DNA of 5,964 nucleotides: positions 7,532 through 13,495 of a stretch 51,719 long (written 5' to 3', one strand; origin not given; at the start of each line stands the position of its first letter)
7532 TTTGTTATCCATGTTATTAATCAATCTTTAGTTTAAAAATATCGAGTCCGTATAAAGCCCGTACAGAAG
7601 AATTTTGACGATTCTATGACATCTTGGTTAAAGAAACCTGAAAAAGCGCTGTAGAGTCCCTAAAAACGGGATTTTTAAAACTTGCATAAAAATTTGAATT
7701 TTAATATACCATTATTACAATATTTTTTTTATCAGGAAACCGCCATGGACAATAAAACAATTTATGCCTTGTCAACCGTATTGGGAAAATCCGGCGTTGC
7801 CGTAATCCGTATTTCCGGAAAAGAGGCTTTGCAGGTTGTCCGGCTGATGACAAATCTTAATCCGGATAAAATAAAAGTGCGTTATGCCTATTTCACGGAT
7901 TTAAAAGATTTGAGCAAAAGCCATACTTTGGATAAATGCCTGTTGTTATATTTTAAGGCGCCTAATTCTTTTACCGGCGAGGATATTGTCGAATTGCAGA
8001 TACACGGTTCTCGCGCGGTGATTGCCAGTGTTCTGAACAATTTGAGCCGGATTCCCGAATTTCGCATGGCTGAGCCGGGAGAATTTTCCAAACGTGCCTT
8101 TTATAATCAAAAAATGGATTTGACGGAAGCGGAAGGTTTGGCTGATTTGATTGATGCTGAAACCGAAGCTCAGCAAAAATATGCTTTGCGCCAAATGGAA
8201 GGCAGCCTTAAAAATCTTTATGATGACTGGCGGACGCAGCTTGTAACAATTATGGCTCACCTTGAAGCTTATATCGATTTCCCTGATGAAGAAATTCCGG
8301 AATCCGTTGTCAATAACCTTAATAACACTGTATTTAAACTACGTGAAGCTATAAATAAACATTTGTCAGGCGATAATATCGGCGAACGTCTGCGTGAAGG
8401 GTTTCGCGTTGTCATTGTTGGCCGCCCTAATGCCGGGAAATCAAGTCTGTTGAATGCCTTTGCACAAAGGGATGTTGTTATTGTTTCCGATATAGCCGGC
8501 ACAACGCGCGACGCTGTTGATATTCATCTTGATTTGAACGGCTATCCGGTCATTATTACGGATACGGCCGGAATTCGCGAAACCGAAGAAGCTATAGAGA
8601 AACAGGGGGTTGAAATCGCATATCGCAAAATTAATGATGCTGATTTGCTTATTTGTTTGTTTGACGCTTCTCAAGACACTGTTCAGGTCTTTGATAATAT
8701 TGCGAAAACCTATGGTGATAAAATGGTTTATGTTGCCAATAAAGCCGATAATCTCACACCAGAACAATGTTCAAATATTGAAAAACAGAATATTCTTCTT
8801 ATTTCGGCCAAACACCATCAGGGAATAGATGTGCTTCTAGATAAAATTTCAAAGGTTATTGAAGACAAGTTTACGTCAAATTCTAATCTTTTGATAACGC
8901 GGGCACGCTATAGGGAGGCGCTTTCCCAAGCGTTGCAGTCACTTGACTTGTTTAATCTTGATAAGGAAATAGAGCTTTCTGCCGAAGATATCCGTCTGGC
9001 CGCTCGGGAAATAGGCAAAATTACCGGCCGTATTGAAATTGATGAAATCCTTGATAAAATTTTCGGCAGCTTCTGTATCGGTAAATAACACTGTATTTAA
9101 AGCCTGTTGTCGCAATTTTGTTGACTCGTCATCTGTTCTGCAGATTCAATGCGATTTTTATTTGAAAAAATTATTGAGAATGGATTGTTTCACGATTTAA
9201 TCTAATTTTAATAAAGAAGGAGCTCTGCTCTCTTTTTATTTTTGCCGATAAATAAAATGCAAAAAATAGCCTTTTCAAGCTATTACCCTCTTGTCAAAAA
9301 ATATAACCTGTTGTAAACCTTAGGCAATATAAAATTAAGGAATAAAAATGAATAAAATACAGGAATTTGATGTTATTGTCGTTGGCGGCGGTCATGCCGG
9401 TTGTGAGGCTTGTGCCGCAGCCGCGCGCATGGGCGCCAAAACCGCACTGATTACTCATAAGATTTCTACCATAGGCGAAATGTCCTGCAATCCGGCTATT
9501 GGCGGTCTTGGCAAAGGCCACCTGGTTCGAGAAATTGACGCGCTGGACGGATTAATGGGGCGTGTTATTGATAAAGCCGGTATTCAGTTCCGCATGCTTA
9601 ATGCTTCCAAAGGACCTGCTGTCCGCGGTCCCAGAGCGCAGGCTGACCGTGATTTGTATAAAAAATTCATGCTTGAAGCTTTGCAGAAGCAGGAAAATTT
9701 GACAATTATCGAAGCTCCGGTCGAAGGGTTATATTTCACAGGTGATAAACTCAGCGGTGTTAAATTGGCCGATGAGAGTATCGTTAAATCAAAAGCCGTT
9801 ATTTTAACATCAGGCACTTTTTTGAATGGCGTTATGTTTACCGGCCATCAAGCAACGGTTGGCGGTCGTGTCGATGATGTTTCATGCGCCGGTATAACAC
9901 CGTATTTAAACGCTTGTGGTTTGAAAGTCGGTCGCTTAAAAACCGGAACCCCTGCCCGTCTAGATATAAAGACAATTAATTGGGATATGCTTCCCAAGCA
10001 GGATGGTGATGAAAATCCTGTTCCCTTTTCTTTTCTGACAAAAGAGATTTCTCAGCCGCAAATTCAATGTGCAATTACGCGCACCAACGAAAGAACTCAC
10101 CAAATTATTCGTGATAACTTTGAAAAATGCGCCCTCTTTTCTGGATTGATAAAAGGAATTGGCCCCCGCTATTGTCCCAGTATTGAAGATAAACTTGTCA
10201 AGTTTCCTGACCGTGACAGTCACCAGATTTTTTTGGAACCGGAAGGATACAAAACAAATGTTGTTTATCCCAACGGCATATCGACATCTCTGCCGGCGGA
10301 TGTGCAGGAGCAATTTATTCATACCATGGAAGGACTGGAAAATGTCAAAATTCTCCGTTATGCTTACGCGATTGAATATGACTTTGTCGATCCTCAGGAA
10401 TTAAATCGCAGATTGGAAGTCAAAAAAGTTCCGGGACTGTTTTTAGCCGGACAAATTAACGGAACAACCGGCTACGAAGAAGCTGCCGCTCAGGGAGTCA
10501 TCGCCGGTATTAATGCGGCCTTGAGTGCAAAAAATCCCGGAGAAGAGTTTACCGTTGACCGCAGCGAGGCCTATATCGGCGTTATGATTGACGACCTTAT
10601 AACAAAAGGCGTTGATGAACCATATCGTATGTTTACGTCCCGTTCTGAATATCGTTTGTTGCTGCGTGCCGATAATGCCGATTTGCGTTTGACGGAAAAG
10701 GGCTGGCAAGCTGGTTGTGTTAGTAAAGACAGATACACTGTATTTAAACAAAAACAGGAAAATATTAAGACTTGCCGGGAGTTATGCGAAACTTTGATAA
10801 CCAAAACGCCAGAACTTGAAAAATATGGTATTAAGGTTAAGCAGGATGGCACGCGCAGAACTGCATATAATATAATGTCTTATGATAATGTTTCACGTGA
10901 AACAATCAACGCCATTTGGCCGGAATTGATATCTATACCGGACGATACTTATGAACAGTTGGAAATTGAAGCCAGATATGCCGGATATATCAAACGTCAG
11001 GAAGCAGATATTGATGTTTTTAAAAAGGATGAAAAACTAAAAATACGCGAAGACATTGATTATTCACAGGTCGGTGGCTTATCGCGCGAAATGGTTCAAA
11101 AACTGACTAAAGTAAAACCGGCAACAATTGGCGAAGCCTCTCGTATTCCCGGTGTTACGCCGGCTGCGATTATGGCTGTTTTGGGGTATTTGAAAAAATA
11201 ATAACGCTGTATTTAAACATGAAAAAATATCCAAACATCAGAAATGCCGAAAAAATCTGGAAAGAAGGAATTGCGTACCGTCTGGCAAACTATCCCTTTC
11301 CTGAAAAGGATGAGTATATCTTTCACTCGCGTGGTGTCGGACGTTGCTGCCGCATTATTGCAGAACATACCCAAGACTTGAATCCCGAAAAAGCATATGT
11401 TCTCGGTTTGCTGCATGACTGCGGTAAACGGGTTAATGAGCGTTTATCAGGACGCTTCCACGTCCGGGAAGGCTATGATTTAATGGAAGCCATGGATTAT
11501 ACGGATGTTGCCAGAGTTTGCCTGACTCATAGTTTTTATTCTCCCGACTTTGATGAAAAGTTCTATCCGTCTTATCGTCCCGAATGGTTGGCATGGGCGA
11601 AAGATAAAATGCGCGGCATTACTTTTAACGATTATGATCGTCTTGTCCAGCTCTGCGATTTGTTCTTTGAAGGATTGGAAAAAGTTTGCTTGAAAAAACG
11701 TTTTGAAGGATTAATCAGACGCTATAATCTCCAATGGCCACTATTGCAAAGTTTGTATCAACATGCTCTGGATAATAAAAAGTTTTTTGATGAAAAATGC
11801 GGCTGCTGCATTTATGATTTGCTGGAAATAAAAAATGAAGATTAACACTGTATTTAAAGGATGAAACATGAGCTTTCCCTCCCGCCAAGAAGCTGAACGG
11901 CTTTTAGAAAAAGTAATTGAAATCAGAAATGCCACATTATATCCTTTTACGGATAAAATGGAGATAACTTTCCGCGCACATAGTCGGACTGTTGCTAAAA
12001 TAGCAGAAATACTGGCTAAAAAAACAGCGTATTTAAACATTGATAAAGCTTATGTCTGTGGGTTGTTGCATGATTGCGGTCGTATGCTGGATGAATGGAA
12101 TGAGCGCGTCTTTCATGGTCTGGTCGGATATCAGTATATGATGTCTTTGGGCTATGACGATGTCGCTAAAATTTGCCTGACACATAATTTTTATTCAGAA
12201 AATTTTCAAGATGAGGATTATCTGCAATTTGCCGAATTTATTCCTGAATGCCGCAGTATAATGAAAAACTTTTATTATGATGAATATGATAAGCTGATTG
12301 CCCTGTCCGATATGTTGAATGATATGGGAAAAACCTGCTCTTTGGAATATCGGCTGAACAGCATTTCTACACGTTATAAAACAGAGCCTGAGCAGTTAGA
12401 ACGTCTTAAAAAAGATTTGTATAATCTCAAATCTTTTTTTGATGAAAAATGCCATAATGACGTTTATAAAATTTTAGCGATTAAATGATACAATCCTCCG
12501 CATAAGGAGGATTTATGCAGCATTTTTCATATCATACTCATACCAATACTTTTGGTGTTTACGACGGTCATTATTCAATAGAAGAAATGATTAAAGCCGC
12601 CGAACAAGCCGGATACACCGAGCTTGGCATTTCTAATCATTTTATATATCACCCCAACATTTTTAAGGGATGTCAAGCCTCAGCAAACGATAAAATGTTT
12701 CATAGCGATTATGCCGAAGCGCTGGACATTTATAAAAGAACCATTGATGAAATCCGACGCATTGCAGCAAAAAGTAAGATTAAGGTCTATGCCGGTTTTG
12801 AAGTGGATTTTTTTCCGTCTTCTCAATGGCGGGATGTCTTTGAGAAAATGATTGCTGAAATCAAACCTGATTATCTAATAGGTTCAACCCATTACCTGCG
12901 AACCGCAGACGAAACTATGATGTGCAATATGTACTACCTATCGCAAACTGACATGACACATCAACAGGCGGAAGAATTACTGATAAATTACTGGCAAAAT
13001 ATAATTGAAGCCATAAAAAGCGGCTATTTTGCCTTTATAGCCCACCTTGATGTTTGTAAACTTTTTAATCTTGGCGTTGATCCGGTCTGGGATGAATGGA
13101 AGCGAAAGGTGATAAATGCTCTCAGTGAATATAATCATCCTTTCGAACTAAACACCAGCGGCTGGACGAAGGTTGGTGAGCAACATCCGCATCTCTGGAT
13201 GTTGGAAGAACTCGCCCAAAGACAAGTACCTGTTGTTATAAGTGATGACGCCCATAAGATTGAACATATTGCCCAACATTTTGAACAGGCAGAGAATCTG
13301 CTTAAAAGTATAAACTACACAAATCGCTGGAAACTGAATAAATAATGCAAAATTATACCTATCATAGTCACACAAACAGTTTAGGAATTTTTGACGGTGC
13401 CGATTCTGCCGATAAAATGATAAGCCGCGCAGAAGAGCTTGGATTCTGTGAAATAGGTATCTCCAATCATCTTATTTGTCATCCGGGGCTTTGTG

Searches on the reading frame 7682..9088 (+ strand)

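Call 8: search_protein_families(library=pfam, proteins=[window:7682-9088:+])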
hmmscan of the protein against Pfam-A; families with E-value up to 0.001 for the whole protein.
window:7682-9088:+ (468 aa): 9 families
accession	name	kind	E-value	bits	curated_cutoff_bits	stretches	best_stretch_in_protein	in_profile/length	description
PF12631.12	MnmE_helical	-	6.8e-53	180.4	40.1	1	147-465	1-211/211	MnmE helical domain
PF10396.14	TrmE_N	-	1.9e-37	128.5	29.8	1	26-144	1-117/117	GTP-binding protein TrmE N-terminus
PF01926.29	MMR_HSR1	-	1.2e-25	90.3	21.9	1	242-354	1-113/113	50S ribosome-binding GTPase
PF00350.29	Dynamin_N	-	5.3e-09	36.8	27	1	243-283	1-40/168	Dynamin family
PF02421.24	FeoB_N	-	7.6e-09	35.7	27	1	242-385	2-152/156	Ferrous iron transport protein B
PF16897.10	MMR_HSR1_Xtn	-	2.3e-06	28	35.2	1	315-391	27-102/106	C-terminal region of MMR_HSR1 domain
PF03193.22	RsgA_GTPase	-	7.7e-05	23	30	0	210-302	79-172/174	RsgA GTPase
PF00071.28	Ras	-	0.00058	19.9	21.6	0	242-359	1-118/162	Ras family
PF20216.3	DUF6576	-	0.00078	20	27.3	0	376-391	12-27/47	Family of unknown function (DUF6576)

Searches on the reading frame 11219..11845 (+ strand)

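Call 8: search_protein_families(library=pfam, proteins=[window:11219-11845:+])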
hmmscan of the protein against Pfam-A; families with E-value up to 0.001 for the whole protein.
window:11219-11845:+ (208 aa): 2 families
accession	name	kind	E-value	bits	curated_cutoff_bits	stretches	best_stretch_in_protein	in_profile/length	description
PF01966.28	HD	-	5.5e-09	36.8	22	1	34-120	2-93/116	HD domain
PF08668.18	HDOD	-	2.9e-07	30.6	22.9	1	32-71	94-133/196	HDOD domain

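Call 41: search_protein_families(library=ncbifam, proteins=[window:11219-11845:+], max_evalue=0.01)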
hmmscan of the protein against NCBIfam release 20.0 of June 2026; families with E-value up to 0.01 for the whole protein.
window:11219-11845:+ (208 aa): 4 families
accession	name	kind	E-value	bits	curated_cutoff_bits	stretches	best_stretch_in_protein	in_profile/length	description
NF045665.1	NTPtran_DVU1551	equivalog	5.4e-08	32.3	315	1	10-109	195-292/359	DVU_1551 family NTP transferase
NF005519.0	PRK07152.1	equivalog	9.8e-05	21.4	315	1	33-83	197-246/361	nicotinate-nucleotide adenylyltransferase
TIGR00277.1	HDIG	domain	0.0014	18.4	27.6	1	34-95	6-71/84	HDIG domain-containing metalloprotein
TIGR03319.1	RNase_Y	equivalog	0.0024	16.4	454.35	1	35-93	332-388/514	ribonuclease Y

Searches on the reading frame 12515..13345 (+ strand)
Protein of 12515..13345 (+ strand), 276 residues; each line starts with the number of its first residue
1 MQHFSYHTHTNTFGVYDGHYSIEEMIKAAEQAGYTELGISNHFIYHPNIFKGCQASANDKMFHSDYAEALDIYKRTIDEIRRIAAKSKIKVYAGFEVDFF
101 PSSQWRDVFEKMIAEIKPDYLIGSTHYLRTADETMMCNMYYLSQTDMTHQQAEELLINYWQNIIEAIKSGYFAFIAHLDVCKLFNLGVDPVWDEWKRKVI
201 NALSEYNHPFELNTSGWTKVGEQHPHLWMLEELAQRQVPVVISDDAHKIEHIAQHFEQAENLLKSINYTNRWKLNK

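Call 7: search_protein_families(library=pfam, proteins=[window:12515-13345:+])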
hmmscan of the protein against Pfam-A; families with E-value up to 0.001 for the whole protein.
window:12515-13345:+ (276 aa): 1 family
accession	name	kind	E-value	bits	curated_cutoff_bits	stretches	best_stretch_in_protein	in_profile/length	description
PF02811.25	PHP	-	8e-15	56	26.4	1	6-215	2-164/164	PHP domain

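Call 41: search_protein_families(library=ncbifam, proteins=[window:12515-13345:+], max_evalue=0.01)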
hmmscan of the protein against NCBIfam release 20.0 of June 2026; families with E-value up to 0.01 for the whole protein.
window:12515-13345:+ (276 aa): 9 families
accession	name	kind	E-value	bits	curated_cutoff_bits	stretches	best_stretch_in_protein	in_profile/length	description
NF005596.0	PRK07328.1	subfamily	2.5e-35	122.2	202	1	4-270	4-254/269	histidinol-phosphatase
TIGR01856.1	hisJ_fam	subfamily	7.6e-31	107.7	90.2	1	5-259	2-250/252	histidinol-phosphatase HisJ family protein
NF005235.0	PRK06740.1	equivalog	4.8e-21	75.6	442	1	67-270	118-317/335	histidinol phosphate phosphatase domain-containing protein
NF005996.1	PRK08123.1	equivalog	2.1e-20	73.1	133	1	7-258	4-260/262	histidinol-phosphatase HisJ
NF005597.0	PRK07329.1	equivalog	1.4e-11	44.5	303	1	66-269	46-243/257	hypothetical protein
NF006251.0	PRK08392.1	equivalog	5.5e-08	32.6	212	1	7-134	5-103/216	hypothetical protein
NF006702.0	PRK09248.1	domain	1.6e-07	31.1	264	1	161-271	116-218/246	PHP domain-containing protein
NF006375.0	PRK08609.1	equivalog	2.6e-07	29.6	426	1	7-136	340-449/571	DNA polymerase/3'-5' exonuclease PolX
NF004086.0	PRK05588.1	equivalog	3.3e-07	30.6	321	1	106-269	80-242/255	histidinol phosphate phosphatase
